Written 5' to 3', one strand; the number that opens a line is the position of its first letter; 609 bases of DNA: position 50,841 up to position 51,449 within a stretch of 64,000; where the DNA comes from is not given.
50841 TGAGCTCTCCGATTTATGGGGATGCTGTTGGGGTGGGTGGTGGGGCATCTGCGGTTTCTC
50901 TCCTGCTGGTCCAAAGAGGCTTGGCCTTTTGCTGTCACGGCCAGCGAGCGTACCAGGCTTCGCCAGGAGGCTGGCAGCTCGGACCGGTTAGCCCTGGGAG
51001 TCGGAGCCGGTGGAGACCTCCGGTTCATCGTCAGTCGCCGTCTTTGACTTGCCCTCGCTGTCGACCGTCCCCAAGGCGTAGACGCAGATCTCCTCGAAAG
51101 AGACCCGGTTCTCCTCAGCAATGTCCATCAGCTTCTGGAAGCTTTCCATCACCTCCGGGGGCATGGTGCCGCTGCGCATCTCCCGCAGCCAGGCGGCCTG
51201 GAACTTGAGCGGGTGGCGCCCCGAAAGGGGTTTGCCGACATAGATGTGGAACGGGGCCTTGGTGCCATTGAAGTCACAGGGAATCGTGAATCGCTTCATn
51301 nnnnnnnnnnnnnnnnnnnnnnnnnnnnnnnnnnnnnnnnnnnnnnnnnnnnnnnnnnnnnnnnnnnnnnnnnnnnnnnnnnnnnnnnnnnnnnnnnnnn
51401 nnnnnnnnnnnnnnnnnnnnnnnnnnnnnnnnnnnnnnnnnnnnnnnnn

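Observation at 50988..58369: CHAT protease - NACHT NTPase - giant helical-repeat STAND protein coupled to a small conserved protein: candidate undescribed defence/conflict module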

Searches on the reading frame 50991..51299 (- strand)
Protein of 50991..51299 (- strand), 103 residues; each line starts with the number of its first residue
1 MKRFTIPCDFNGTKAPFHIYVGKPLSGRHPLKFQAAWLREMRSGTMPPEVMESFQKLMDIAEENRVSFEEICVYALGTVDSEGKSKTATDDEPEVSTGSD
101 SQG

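Call 5: search_protein_families(library=pfam, proteins=[window:50991-51299:-], max_evalue=0.01)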
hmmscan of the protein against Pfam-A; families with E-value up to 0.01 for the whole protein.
window:50991-51299:- (103 aa): 1 family
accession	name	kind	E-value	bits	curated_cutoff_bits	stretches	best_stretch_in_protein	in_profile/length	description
PF11020.14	DUF2610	-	2.4e-32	111.1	21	1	1-78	1-78/81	Domain of unknown function (DUF2610)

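Call 6: search_protein_families(library=padloc, proteins=[window:50991-51299:-], max_evalue=0.01)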
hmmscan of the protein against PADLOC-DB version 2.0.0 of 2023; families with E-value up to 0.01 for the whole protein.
window:50991-51299:- (103 aa): 0 families

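Call 8: search_protein_families(library=ncbifam, proteins=[window:50991-51299:-], max_evalue=0.01)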
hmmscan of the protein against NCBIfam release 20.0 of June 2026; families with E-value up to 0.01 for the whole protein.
window:50991-51299:- (103 aa): 0 families

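Call 12: find_homologous_proteins(query=window:50991-51299:-, max_evalue=0.001)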
Query window:50991-51299:- (103 aa): 72 proteins with E <= 0.001 among 72 candidates.
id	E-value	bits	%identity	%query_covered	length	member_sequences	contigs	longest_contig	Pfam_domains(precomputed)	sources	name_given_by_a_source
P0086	2.0e-63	229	100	100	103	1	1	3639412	PF11020.16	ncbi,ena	-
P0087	4.1e-44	167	76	100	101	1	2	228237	PF11020.16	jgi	jgi:hypothetical protein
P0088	1.1e-34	137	72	86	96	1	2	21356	PF11020.16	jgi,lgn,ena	-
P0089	3.8e-34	135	66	90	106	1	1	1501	PF11020.16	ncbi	-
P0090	6.4e-33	131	61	90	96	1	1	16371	PF11020.16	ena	-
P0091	1.5e-32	130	65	88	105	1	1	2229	PF11020.16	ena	-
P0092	1.7e-32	130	67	82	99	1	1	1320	PF11020.16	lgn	-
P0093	3.0e-32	129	63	87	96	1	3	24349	PF11020.16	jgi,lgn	jgi:hypothetical protein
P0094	4.6e-32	128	69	82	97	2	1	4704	PF11020.16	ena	-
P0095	1.2e-31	127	67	87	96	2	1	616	PF11020.16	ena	-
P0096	1.3e-31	127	68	80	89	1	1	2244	PF11020.16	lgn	-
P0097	1.4e-31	127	63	88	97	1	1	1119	PF11020.16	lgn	-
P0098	1.6e-31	127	72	76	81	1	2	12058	PF11020.16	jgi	jgi:hypothetical protein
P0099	3.6e-31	126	68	76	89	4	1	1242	PF11020.16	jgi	jgi:hypothetical protein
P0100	3.7e-31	126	64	91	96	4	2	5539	PF11020.16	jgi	jgi:Domain of unknown function (DUF2610)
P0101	4.5e-31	125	63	88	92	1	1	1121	PF11020.16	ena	-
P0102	7.5e-31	125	67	82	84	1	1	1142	PF11020.16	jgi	jgi:Domain of unknown function (DUF2610)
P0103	8.5e-31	124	67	84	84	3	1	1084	PF11020.16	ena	-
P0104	9.0e-31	124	60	90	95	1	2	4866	PF11020.16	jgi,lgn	jgi:hypothetical protein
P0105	1.0e-30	124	68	76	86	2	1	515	PF11020.16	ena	-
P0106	1.0e-30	124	65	85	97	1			PF11020.16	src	-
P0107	1.1e-30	124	69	78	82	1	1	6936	PF11020.16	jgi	jgi:Domain of unknown function (DUF2610)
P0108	2.2e-30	123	73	78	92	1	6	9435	PF11020.16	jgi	jgi:hypothetical protein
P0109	2.3e-30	123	69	79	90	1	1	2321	PF11020.16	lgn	-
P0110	2.7e-30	123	65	85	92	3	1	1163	PF11020.16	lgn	-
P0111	3.2e-30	123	65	85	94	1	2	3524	PF11020.16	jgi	jgi:hypothetical protein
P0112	4.6e-30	122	64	82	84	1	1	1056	PF11020.16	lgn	-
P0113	7.5e-30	121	64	82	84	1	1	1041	PF11020.16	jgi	jgi:hypothetical protein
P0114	8.7e-30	121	57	100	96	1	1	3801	PF11020.16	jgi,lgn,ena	-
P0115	1.2e-29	121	64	80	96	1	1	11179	PF11020.16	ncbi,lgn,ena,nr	ncbi:MAG TPA: DUF2610 domain-containing protein [Thermoanaerobaculia bacterium]|nr:DUF2610 domain-co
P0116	1.4e-29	120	65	80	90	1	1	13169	PF11020.16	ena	-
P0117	1.5e-29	120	64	82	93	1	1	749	PF11020.16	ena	-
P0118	2.0e-29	120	63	80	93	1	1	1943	PF11020.16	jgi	jgi:hypothetical protein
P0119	2.2e-29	120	70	72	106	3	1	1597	PF11020.16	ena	-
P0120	2.5e-29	120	72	74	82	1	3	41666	PF11020.16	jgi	jgi:hypothetical protein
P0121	3.0e-29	119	63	84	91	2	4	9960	PF11020.16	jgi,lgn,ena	jgi:hypothetical protein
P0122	3.0e-29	119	62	83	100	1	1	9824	PF11020.16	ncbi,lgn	-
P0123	3.3e-29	119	68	77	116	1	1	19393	PF11020.16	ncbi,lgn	-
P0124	3.3e-29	119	66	75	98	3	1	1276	PF11020.16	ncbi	-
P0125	4.2e-29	119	68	77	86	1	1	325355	PF11020.16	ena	-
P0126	4.4e-29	119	71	74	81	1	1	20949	PF11020.16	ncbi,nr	ncbi:MAG: DUF2610 domain-containing protein [Rhizonema sp. PD38]|nr:DUF2610 domain-containing protei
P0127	4.4e-29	119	63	85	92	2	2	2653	PF11020.16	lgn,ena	-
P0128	5.3e-29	119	62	86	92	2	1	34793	PF11020.16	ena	-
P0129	5.9e-29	118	69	75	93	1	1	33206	PF11020.16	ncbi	-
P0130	5.9e-29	118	65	81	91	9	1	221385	PF11020.16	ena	-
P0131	6.5e-29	118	62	86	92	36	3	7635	PF11020.16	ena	-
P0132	6.7e-29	118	62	80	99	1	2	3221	PF11020.16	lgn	-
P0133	9.1e-29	118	67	77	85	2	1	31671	PF11020.16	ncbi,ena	-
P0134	1.0e-28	118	61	86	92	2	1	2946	PF11020.16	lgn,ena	-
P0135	1.1e-28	118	65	82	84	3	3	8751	PF11020.16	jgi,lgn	jgi:Domain of unknown function (DUF2610)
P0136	1.1e-28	118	64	75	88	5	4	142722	PF11020.16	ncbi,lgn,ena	-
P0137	1.4e-28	117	63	84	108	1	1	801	PF11020.16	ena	-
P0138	1.6e-28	117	68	72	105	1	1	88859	PF11020.16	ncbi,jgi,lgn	-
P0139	1.8e-28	117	59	88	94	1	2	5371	PF11020.16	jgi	jgi:hypothetical protein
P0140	2.8e-28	116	65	75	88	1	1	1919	PF11020.16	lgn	-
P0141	3.4e-28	116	57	98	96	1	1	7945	PF11020.16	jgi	jgi:hypothetical protein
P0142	5.6e-28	115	66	78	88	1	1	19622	PF11020.16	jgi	jgi:hypothetical protein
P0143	6.1e-28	115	68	76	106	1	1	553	PF11020.16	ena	-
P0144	6.8e-28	115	65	80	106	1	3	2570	PF11020.16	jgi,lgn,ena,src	-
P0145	1.0e-27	115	57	90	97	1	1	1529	PF11020.16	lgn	-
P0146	2.6e-27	113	63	83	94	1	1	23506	PF11020.16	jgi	jgi:hypothetical protein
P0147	3.5e-27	113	58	90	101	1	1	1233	PF11020.16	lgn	-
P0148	3.9e-27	113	63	77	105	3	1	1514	PF11020.16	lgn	-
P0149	4.3e-27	112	68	76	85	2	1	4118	PF11020.16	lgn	-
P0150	1.3e-26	111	58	81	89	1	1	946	PF11020.16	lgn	-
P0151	4.0e-26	109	62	77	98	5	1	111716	PF11020.16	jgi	jgi:hypothetical protein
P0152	4.2e-26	109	57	84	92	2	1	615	PF11020.16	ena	-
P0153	1.5e-25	108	61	72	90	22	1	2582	PF11020.16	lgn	-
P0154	1.6e-25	107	69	74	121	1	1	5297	PF11020.16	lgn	-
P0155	1.1e-24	105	61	78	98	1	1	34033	PF11020.16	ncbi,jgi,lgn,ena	jgi:hypothetical protein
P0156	1.6e-24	104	63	79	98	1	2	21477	PF11020.16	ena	-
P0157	2.9e-24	103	53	90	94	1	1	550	PF11020.16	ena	-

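Call 16: find_encoding_contigs(protein=P0086, flank=10000, max_places=2)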
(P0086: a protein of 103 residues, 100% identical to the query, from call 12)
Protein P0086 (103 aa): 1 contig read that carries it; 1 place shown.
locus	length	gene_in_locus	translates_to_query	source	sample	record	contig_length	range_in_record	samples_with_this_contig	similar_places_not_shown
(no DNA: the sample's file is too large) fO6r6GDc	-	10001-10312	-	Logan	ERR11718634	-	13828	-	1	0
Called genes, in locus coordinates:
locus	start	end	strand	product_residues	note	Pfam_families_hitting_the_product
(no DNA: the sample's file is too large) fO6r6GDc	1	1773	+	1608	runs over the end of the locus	?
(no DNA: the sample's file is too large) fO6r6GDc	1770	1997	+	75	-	-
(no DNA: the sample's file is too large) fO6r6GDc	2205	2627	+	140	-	-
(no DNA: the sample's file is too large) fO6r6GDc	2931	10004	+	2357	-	PF05729:NACHT (faint), PF12770:CHAT, PF13401:AAA_22 (faint)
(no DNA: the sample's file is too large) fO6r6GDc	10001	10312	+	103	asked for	PF11020:DUF2610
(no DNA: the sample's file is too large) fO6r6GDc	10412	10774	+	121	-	?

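Call 18: find_related_loci(query=A1, collection=genome_contigs, flank=10000)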
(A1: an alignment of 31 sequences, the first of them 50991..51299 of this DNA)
Query A1 (103 aa) in genome_contigs; peptide patterns used: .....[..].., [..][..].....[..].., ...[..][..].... (x = any residue, [..] = any of these).
315 stretches matched a pattern; 185 encode a relative of the query (tblastn E <= 1e-3); the best 80 are kept; 80 distinct loci.
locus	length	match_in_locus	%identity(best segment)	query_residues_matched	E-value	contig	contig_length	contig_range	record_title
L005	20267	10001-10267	66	1-89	3e-38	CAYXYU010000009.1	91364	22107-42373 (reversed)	MAG TPA_asm: uncultured Rickettsiales bacterium isolate binchicken_co350_18 genome assembly, contig: NODE_352_length_913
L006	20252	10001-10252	68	1-84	4e-38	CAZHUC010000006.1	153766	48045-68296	MAG TPA_asm: uncultured Rickettsiales bacterium isolate SRP329715_co2_387 genome assembly, contig: NODE_196_length_15376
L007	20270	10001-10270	66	1-90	1e-36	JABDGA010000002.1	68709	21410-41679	MAG: Alphaproteobacteria bacterium isolate BWOrgHeat_Nextera20_MAG4 3300020996.a:Ga0206904_1006, whole genome shotgun se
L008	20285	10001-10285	61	1-95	1e-37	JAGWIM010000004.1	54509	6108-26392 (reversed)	MAG: Pseudomonadota bacterium isolate REEB114 contig-150_556, whole genome shotgun sequence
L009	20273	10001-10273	60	1-91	2e-37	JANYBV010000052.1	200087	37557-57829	MAG: Alphaproteobacteria bacterium isolate 336R_metabinner_1_sub 336R_k141_1950138, whole genome shotgun sequence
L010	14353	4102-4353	68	1-84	3e-37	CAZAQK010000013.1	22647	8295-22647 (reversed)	MAG TPA_asm: uncultured Rickettsiales bacterium isolate SRP199154_co2_87 genome assembly, contig: NODE_1336_length_22647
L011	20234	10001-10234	71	1-78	9e-37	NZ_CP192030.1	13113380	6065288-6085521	Dactylosporangium sp. CA-233914 chromosome, complete genome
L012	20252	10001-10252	63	1-84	8e-37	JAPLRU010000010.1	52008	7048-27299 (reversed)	MAG: Methylobacter sp. isolate LacPavin_0419_WC53_MAG_49_11 LacPavin_0419_WC53_scaffold_440533, whole genome shotgun seq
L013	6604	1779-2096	55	1-102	1e-36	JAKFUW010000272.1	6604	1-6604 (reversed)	MAG: Alphaproteobacteria bacterium isolate D1_Bin_43 D1_0006479, whole genome shotgun sequence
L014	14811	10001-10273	62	1-91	2e-36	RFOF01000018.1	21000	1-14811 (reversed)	MAG: Alphaproteobacteria bacterium isolate WB4_3_0983 contig_100_17, whole genome shotgun sequence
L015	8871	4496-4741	67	1-82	4e-36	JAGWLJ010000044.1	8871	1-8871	MAG: Pseudomonadota bacterium isolate REEB182 contig-150_10591, whole genome shotgun sequence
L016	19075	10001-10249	65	1-83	3e-36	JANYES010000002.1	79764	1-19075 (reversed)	MAG: Alphaproteobacteria bacterium isolate 338R_metabinner_4 338R_k141_683453, whole genome shotgun sequence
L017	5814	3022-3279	65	1-86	3e-36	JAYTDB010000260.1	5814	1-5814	MAG: Rickettsiales bacterium isolate GFS_1653 GFS_1653_259, whole genome shotgun sequence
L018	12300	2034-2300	63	1-92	2e-36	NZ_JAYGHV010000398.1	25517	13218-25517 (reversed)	Spirulina sp. 06S082 NODE_191_length_25517_cov_4.629579, whole genome shotgun sequence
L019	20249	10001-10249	65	1-83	4e-36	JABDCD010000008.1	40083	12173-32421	MAG: Alphaproteobacteria bacterium isolate BWMinControl_Nextera46_MAG5 3300020797.a:Ga0207022_10030, whole genome shotgu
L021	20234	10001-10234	69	1-78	6e-36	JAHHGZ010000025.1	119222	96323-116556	MAG: Cyanomargarita calcarea GSE-NOS-MK-12-04C scaffold_56_c2, whole genome shotgun sequence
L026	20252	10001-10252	65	1-84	9e-36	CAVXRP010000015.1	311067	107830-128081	MAG: Bryobacterales bacterium isolate MFD01223.bin.1.7 genome assembly, contig: contig_32310, whole genome shotgun seque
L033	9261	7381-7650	63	1-87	2e-35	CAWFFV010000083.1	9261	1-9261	MAG: uncultured Chloroflexia bacterium isolate MFD05502.bin.2.81 genome assembly, contig: contig_50988, whole genome sho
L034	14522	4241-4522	56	1-94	1e-35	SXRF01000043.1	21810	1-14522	MAG: Rickettsiales bacterium isolate F1-140-MAGs051 F1-140__c189408, whole genome shotgun sequence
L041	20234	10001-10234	72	1-78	2e-35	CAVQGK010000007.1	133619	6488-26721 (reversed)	MAG: uncultured Chloroflexia bacterium isolate MFD05502.bin.2.92 genome assembly, contig: contig_43902, whole genome sho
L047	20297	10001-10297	56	1-101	5e-35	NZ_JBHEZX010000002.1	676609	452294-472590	Streptacidiphilus sp. N1-1 contig2, whole genome shotgun sequence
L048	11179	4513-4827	55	1-101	3e-35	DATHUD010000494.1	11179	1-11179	MAG TPA_asm: Thermoanaerobaculia bacterium isolate SMAG_U16097 k141_67642, whole genome shotgun sequence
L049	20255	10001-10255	59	1-85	5e-35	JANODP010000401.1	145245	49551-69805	MAG: Schlesneria sp. isolate VAR_17_metabat_110 VAR_17_k141_4031797, whole genome shotgun sequence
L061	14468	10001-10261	61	1-87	2e-34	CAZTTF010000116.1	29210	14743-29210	MAG TPA_asm: uncultured Lewinella sp. isolate SRP182702_co1_258 genome assembly, contig: k141_912031, whole genome shotg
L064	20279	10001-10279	59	1-92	1e-34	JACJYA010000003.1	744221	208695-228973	MAG: Lewinellaceae bacterium isolate HK-STAS-BACT-26 HK-STAS-BACT-26_3, whole genome shotgun sequence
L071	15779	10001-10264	57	1-88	4e-34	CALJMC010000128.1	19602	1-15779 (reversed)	MAG: uncultured Rickettsiales bacterium isolate H2_Bin_METABAT__2_sub_1 genome assembly, contig: c_000000651862, whole g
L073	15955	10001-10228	71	1-76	3e-34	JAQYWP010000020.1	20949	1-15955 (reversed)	MAG: Rhizonema sp. PD38 Dictyo3468_NODE_29_length_20949_cov_10.9916, whole genome shotgun sequence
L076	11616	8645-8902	60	1-86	4e-34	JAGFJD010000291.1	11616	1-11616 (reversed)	MAG: Phaeodactylibacter sp. isolate mag.14 k127_2960716, whole genome shotgun sequence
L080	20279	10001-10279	57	1-94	7e-34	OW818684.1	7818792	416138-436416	metagenome genome assembly, chromosome: 1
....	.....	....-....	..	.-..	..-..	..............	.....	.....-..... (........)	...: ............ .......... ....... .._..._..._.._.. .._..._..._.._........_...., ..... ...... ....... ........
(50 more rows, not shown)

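Call 22: search_protein_families(library=pfam, proteins=[L012:3383-9988:+, L021:2991-10001:+, L026:1506-10001:+, L061:3002-9685:+], max_evalue=0.001)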
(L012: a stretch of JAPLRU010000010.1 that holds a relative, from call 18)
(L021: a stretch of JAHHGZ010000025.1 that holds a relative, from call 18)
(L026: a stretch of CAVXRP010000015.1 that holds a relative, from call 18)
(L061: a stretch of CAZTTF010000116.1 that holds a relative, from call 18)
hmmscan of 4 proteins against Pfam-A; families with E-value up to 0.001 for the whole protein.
L012:3383-9988:+ (2202 aa): 3 families
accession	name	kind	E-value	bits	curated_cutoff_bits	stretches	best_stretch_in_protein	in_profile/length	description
PF05729.18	NACHT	-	3.1e-07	30.8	26.7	0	418-447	1-30/167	NACHT domain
PF20720.3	nSTAND3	-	0.00042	20.5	27.2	0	414-443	14-43/155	Novel STAND NTPase 3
PF13401.12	AAA_22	-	0.00045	21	27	0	418-458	6-44/130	AAA domain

L021:2991-10001:+ (2337 aa): 6 families
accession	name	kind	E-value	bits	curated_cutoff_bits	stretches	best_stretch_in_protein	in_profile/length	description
PF12770.12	CHAT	-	3.9e-19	69.6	24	1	86-397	3-266/289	CHAT domain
PF05729.18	NACHT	-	1.1e-09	38.8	26.7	1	559-764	1-163/167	NACHT domain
PF20720.3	nSTAND3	-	1.1e-05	25.6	27.2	1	553-585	12-44/155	Novel STAND NTPase 3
PF13401.12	AAA_22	-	8.6e-05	23.3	27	1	558-701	5-101/130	AAA domain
PF24883.2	NPHP3_N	-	0.00016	22.3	24.8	0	557-702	21-144/164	Nephrocystin 3, N-terminal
PF13191.12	AAA_16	-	0.00044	21.2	32.6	0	558-691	23-144/167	AAA ATPase domain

L026:1506-10001:+ (2832 aa): 3 families
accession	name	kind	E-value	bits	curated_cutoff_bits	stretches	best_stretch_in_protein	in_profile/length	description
PF11020.14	DUF2610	-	3.7e-06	27.2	21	1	2761-2810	26-76/81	Domain of unknown function (DUF2610)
PF05729.18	NACHT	-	6.2e-06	26.6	26.7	0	611-811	2-163/167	NACHT domain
PF13676.11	TIR_2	-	4.1e-05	24.5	28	1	15-129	1-109/122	TIR domain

L061:3002-9685:+ (2228 aa): 2 families
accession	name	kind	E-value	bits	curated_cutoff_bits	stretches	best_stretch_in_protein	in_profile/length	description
PF05729.18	NACHT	-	7.5e-05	23.1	26.7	0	452-480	1-29/167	NACHT domain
PF13191.12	AAA_16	-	0.0005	21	32.6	0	457-579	30-143/167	AAA ATPase domain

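Call 23: search_protein_families(library=pfam, proteins=[L064:3578-9994:+, L076:2210-8638:+, L041:6233-9949:+, L073:7037-9979:+, L048:2-4513:+, L018:1-2034:+, L033:5445-7316:+, L061:9695-9994:+], max_evalue=0.001)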
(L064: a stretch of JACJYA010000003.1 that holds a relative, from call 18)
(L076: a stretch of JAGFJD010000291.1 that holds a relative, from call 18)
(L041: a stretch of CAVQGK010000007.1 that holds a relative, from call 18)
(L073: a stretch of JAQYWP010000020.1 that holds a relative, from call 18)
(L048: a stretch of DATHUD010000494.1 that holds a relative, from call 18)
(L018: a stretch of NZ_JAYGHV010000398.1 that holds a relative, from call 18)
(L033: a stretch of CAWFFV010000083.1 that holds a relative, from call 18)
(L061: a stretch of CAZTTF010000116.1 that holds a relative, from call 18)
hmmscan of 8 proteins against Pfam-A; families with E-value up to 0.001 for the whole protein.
L064:3578-9994:+ (2139 aa): 6 families
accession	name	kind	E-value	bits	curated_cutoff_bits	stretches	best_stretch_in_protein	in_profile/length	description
PF05729.18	NACHT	-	3.7e-08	33.8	26.7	1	349-559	3-166/167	NACHT domain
PF12770.12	CHAT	-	4.4e-07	30.1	24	1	63-174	134-268/289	CHAT domain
PF13646.12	HEAT_2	-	1.4e-05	25.7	27.7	0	1806-1878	10-75/88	HEAT repeats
PF24883.2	NPHP3_N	-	4.4e-05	24.2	24.8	0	462-522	116-164/164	Nephrocystin 3, N-terminal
PF20720.3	nSTAND3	-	5.4e-05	23.4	27.2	0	346-376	17-44/155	Novel STAND NTPase 3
PF13401.12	AAA_22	-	0.00052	20.8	27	0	349-495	8-104/130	AAA domain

L076:2210-8638:+ (2143 aa): 4 families
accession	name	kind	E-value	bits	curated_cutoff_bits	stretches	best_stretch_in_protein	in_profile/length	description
PF05729.18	NACHT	-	5.7e-08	33.2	26.7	0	349-377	3-31/167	NACHT domain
PF12770.12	CHAT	-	9e-07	29.1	24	1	53-178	128-272/289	CHAT domain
PF20720.3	nSTAND3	-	0.00018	21.7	27.2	0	347-372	18-43/155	Novel STAND NTPase 3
PF24883.2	NPHP3_N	-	0.00078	20.1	24.8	0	462-522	116-164/164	Nephrocystin 3, N-terminal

L041:6233-9949:+ (1239 aa): 1 family
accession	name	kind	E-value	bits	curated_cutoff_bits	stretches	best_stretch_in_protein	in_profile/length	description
PF13646.12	HEAT_2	-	6.9e-05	23.5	27.7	0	1130-1179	14-61/88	HEAT repeats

L073:7037-9979:+ (981 aa): 0 families

L048:2-4513:+ (1504 aa): 2 families
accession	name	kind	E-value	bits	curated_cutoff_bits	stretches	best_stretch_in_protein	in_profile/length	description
PF13646.12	HEAT_2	-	6.5e-05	23.6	27.7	1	1039-1118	8-86/88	HEAT repeats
PF11020.14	DUF2610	-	0.00064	20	21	0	1443-1492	30-80/81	Domain of unknown function (DUF2610)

L018:1-2034:+ (678 aa): 0 families

L033:5445-7316:+ (624 aa): 1 family
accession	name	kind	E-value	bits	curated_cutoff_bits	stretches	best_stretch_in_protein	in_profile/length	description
PF13646.12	HEAT_2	-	0.00065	20.4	27.7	0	505-565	3-63/88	HEAT repeats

L061:9695-9994:+ (100 aa): 1 family
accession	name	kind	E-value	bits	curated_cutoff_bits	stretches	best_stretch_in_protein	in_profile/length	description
PF11020.14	DUF2610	-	9.7e-34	115.6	21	1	1-79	1-79/81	Domain of unknown function (DUF2610)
